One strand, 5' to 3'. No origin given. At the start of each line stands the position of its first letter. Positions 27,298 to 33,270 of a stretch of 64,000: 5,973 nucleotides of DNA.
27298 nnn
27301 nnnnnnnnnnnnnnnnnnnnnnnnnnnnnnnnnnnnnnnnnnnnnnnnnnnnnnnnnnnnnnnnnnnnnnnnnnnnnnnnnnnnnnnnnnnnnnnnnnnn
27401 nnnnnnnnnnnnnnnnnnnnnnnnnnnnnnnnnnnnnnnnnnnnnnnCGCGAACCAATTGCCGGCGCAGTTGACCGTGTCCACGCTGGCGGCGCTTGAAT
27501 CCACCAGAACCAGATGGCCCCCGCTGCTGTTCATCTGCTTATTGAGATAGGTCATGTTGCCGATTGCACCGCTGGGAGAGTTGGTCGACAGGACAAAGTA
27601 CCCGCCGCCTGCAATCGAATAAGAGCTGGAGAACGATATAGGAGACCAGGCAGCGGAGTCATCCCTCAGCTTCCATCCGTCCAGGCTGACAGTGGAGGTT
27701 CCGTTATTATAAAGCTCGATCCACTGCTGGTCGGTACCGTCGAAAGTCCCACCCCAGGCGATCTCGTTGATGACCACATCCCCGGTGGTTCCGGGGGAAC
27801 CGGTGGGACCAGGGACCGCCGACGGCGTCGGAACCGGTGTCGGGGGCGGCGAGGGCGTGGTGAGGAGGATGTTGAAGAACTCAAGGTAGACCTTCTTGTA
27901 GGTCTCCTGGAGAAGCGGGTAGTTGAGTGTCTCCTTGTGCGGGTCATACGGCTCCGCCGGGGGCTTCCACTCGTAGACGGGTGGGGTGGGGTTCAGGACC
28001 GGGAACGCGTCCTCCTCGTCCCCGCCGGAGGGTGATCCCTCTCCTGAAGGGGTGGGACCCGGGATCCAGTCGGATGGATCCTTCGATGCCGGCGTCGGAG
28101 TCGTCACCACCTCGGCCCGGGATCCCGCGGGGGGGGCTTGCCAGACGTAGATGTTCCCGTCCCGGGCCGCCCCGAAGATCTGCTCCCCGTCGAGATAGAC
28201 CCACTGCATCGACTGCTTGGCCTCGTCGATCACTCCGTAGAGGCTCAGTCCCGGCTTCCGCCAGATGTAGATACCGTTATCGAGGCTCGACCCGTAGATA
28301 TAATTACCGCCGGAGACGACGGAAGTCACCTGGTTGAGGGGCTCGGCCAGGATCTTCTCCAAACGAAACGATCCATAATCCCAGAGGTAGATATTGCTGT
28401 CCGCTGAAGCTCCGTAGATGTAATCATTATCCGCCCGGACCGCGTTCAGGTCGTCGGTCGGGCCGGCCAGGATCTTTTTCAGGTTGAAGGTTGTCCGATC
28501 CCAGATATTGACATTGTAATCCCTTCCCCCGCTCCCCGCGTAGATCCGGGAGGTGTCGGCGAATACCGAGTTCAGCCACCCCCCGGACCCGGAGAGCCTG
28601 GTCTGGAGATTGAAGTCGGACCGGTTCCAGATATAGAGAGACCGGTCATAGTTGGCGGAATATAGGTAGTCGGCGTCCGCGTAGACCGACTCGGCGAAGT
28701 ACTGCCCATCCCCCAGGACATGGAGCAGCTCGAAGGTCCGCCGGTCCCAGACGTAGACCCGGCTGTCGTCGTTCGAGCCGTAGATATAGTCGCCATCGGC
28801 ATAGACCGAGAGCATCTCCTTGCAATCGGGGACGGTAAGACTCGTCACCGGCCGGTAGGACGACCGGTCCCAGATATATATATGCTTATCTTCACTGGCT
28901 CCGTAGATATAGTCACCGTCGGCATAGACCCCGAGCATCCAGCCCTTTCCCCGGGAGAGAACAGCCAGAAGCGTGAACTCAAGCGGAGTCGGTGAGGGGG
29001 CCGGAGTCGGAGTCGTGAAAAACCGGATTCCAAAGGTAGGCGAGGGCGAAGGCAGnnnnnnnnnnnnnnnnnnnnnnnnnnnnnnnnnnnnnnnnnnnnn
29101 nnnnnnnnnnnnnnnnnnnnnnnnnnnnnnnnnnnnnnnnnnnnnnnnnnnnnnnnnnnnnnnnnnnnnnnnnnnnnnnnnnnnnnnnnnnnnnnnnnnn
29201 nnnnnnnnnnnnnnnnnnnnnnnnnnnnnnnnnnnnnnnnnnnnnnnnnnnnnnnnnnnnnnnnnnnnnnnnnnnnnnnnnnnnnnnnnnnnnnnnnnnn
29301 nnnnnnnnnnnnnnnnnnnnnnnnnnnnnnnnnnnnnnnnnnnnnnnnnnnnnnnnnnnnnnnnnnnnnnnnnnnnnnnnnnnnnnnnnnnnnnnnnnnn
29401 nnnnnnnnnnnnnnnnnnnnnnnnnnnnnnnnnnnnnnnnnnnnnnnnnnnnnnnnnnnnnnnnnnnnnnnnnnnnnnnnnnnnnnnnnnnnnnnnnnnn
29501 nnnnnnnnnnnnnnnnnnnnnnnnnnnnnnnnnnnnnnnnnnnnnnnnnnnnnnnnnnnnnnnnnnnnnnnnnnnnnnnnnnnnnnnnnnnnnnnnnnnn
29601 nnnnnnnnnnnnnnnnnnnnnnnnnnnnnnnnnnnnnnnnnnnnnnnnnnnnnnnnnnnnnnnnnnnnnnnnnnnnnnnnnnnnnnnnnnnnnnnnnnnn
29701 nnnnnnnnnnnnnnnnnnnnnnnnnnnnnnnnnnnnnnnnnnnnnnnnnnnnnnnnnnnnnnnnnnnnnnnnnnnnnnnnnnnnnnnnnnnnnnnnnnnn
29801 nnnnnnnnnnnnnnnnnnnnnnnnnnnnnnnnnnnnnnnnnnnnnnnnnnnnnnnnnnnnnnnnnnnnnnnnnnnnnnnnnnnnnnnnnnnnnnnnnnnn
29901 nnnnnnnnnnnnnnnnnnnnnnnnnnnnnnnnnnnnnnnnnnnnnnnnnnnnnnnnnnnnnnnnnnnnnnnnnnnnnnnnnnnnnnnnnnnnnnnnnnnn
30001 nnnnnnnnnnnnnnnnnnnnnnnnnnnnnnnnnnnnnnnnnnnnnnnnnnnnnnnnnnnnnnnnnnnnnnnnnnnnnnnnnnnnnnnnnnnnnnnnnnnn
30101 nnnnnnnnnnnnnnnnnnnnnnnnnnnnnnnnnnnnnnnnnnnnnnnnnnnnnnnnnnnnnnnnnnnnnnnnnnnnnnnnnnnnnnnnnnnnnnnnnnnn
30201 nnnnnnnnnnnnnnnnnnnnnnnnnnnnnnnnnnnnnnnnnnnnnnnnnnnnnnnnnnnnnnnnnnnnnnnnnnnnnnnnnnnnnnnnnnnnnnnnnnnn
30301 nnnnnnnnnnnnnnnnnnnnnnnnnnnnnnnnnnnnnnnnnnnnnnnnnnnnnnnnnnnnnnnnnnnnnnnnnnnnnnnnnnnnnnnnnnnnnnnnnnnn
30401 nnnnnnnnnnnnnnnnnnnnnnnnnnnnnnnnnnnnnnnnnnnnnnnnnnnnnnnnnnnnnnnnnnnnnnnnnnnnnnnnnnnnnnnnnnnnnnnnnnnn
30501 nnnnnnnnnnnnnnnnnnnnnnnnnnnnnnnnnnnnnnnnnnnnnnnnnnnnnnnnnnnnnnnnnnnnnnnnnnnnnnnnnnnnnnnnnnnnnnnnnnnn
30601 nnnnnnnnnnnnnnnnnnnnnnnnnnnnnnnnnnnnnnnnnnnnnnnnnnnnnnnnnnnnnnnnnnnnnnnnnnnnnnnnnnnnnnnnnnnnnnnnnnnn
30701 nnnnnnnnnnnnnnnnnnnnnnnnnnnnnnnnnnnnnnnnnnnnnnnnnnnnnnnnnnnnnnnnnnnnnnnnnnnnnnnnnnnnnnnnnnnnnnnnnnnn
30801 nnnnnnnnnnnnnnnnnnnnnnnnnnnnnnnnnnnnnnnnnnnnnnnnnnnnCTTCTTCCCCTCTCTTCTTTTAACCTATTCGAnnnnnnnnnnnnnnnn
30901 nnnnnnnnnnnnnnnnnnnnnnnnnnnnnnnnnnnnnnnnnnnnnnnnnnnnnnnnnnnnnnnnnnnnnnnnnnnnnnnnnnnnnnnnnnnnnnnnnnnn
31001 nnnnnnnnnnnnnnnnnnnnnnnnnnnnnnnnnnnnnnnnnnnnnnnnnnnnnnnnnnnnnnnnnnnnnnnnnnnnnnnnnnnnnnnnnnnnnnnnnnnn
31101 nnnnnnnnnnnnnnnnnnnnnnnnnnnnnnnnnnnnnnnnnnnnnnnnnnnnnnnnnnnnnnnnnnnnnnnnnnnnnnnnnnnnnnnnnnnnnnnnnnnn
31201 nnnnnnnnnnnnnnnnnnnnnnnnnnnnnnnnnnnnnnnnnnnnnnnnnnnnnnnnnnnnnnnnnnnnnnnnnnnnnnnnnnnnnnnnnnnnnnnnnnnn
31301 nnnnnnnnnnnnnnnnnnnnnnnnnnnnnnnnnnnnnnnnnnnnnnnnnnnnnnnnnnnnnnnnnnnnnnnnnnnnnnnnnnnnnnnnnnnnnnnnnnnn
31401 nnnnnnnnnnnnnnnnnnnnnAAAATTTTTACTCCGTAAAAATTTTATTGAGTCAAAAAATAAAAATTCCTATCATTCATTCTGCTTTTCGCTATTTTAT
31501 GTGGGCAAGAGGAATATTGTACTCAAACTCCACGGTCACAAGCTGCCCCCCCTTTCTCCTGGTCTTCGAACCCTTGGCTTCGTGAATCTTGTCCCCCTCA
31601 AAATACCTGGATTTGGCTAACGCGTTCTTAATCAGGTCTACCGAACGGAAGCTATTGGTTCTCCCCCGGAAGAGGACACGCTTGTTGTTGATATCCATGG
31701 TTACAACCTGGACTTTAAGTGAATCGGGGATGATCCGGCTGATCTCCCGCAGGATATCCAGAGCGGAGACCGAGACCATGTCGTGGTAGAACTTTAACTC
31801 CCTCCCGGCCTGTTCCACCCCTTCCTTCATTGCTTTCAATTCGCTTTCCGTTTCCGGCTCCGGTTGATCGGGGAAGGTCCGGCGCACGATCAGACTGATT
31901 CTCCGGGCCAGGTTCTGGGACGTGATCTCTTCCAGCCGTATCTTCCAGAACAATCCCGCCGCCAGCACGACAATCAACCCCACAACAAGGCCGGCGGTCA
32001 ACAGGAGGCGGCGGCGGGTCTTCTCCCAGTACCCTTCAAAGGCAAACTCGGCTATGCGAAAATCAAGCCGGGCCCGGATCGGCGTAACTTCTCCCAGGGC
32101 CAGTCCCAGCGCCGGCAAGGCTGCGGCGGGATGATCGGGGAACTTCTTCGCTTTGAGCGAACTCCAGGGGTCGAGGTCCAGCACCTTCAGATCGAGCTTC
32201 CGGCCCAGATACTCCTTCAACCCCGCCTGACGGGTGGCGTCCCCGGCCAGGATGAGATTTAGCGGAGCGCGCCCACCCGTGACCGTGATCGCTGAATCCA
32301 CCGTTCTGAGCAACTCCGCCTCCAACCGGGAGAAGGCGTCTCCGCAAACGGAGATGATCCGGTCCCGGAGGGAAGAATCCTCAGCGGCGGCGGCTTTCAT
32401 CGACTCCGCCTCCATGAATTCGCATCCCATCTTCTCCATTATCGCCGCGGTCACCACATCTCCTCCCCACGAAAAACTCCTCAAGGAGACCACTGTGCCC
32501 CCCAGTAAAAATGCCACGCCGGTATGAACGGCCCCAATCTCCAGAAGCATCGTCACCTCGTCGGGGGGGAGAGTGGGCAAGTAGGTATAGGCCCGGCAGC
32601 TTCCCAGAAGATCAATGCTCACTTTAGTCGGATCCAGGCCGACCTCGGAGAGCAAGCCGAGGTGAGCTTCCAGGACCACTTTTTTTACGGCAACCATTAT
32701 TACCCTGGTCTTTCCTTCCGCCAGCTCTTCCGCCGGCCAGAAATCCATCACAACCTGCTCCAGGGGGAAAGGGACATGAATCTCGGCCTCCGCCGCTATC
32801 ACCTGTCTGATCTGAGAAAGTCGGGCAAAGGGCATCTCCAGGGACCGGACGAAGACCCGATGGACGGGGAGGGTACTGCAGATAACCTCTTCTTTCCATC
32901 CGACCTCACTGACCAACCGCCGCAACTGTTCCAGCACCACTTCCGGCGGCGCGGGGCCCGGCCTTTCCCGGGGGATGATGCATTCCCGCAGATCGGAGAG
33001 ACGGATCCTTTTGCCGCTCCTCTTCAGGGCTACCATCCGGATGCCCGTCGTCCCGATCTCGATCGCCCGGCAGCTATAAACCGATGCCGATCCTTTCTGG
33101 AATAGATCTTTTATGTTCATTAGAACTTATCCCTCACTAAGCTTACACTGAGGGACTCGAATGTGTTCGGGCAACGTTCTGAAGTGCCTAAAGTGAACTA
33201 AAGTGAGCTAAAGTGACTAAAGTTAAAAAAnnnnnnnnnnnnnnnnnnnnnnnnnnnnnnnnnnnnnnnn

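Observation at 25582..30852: Unusual architecture of the putative T2SS cargo: LTD + two beta-propeller blocks + Pro/Thr linkers + polysaccharide-lyase-like C-terminus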

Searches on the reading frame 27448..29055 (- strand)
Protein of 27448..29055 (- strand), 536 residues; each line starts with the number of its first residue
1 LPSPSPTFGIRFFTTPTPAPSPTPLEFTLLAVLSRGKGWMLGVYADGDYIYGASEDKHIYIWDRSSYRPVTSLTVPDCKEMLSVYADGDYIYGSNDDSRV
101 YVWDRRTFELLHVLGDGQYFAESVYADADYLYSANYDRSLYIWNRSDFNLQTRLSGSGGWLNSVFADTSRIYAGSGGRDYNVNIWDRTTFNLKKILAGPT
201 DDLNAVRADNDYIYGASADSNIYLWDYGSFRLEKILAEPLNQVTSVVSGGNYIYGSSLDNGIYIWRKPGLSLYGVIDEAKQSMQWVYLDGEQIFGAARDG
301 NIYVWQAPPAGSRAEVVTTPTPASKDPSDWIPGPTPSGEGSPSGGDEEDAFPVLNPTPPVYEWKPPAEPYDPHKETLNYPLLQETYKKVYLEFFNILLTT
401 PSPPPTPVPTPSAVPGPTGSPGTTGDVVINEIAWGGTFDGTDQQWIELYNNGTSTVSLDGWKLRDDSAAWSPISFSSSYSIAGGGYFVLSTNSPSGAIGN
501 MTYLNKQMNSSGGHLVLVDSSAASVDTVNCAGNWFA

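Call 89: predict_structure(alignment_id=A6)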
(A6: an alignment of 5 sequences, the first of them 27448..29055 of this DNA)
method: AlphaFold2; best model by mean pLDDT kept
length: 536 residues; sequences in the alignment: 5
mean_pLDDT: 69.7   pTM: 0.55
mean pLDDT of the five models: 69.7, 69.6, 68.0, 67.3, 67.0
residues with pLDDT >= 90: 161; 70-90: 171; 50-70: 47; < 50: 157
segments of 3 or more residues with pLDDT < 50: 1-24, 311-424, 436-442, 493-498, 533-536
pLDDT, mean of each block of 10 residues (from residue 1): 31 30 61 84 92 93 94 84 92 86 94 77 91 90 93 86 93 88 94 90 91 92 93 82 86 84 87 74 85 89 82 28 25 24 28 29 34 33 42 41 35 27 60 50 71 83 76 81 80 50 61 78 82 45
secondary structure, 60 per line:
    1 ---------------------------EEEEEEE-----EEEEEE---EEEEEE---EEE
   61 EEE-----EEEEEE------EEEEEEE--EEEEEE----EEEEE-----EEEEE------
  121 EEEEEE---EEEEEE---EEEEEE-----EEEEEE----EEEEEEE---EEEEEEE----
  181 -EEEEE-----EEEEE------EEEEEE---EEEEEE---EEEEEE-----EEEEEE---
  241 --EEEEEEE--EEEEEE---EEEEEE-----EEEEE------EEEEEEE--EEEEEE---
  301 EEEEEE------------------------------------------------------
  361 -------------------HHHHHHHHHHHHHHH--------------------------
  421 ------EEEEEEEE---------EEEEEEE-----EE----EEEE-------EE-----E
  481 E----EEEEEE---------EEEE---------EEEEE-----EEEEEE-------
elements in order: E28-34 E40-45 E49-54 E58-63 E69-74 E81-87 E90-95 E100-104 E110-114 E121-126 E130-135 E139-144 E150-155 E160-166 E170-176 E182-186 E192-196 E203-208 E212-217 E221-226 E232-237 E243-249 E252-257 E261-266 E272-276 E283-289 E292-297 E301-306 H380-394 E427-434 E444-450 E462-465 E486-491 E501-504 E514-518 E524-529

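Call 91: fold_search(model_id=the predicted structure, library=pdb)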
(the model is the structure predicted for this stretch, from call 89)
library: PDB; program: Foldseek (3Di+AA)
matches with E <= 10: 1984; with E <= 0.001: 1911
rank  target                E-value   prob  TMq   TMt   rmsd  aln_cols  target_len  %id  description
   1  6wnx_D                1.0e-20  1.00  0.49  0.65   2.1       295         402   22  FBXW11-SKP1 in complex with a pSer33/pSer37 Beta-Catenin peptide (released 2020-05-06)
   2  6wnx_G                1.7e-20  1.00  0.49  0.65   2.5       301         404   22  FBXW11-SKP1 in complex with a pSer33/pSer37 Beta-Catenin peptide (released 2020-05-06)
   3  6wnx_A                1.8e-20  1.00  0.49  0.64   2.0       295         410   21  FBXW11-SKP1 in complex with a pSer33/pSer37 Beta-Catenin peptide (released 2020-05-06)
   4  6m92_A                9.4e-20  1.00  0.48  0.63   2.1       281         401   22  Monophosphorylated pSer33 b-Catenin peptide, b-TrCP/Skp1, NRX-2663 ternary complex (released 2019-04-03)
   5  6m90_A                1.1e-19  1.00  0.49  0.65   2.2       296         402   21  Monophosphorylated pSer33 b-Catenin peptide, b-TrCP/Skp1, NRX-2776 ternary complex (released 2019-04-03)
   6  6g6m                  2.0e-19  1.00  0.44  0.71   3.4       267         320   18  Crystal structure of the computationally designed Tako8 protein in P42212 (released 2018-11-28)
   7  6y7n_A                2.9e-19  1.00  0.44  0.71   4.7       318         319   15  The crystal structure of the eight-bladed symmetrical designer protein Tako8 in the presence of tellurotungstic Anders (released 2020-12-16)
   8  6y7o_A                3.1e-19  1.00  0.44  0.70   4.1       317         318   16  The complex between the eight-bladed symmetrical designer protein Tako8 and the silicotungstic acid Keggin (STA) (released 2020-12-16)
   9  6m93_A                4.5e-19  1.00  0.48  0.63   2.0       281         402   22  Monophosphorylated pSer33 b-Catenin peptide, b-TrCP/Skp1, NRX-1933 ternary complex (released 2019-04-03)
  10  9t9w_A                5.8e-19  1.00  0.50  0.74   2.0       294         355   21  Crystal structure of beta-TrCP bound by diphosphorylated I-kappa-B-alpha degron peptide (released 2026-04-08)
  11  9t8y_A                6.4e-19  1.00  0.50  0.75   2.0       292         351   22  Crystal structure of beta-TrCP bound by monophosphorylated NRF2 degron peptide. (released 2026-04-08)
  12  7t1z_B                6.4e-19  1.00  0.43  0.51   3.8       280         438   18  Structure of the Fbw7-Skp1-MycNdegron complex (released 2022-02-16)
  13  9tes_A                6.7e-19  1.00  0.49  0.75   1.9       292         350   21  Crystal structure of beta-TrCP bound by diphosphorylated PDCD4 degron peptide (released 2026-04-08)
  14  9tdz_A                6.7e-19  1.00  0.49  0.73   2.2       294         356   22  Crystal structure of beta-TrCP bound by diphosphorylated claspin degron peptide (released 2026-04-08)
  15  2ovr_B                7.8e-19  1.00  0.44  0.52   4.9       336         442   18  Structure of the Skp1-Fbw7-CyclinEdegN complex (released 2007-04-24)
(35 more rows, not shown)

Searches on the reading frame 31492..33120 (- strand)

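Call 14: search_protein_families(library=pfam, proteins=[window:31492-33120:-], max_evalue=0.001)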
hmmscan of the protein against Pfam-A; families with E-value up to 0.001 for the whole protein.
window:31492-33120:- (542 aa): 3 families
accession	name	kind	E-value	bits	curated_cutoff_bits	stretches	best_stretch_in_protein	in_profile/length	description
PF11104.14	PilM_2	-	5.3e-24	85.2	27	1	20-326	2-315/340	Type IV pilus assembly protein PilM;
PF14450.12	FtsA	-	6.6e-05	23.7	31.8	1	191-309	1-103/127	Cell division protein FtsA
PF05137.18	PilN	-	0.00075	19.9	22.8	0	456-522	2-64/78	Fimbrial assembly protein (PilN)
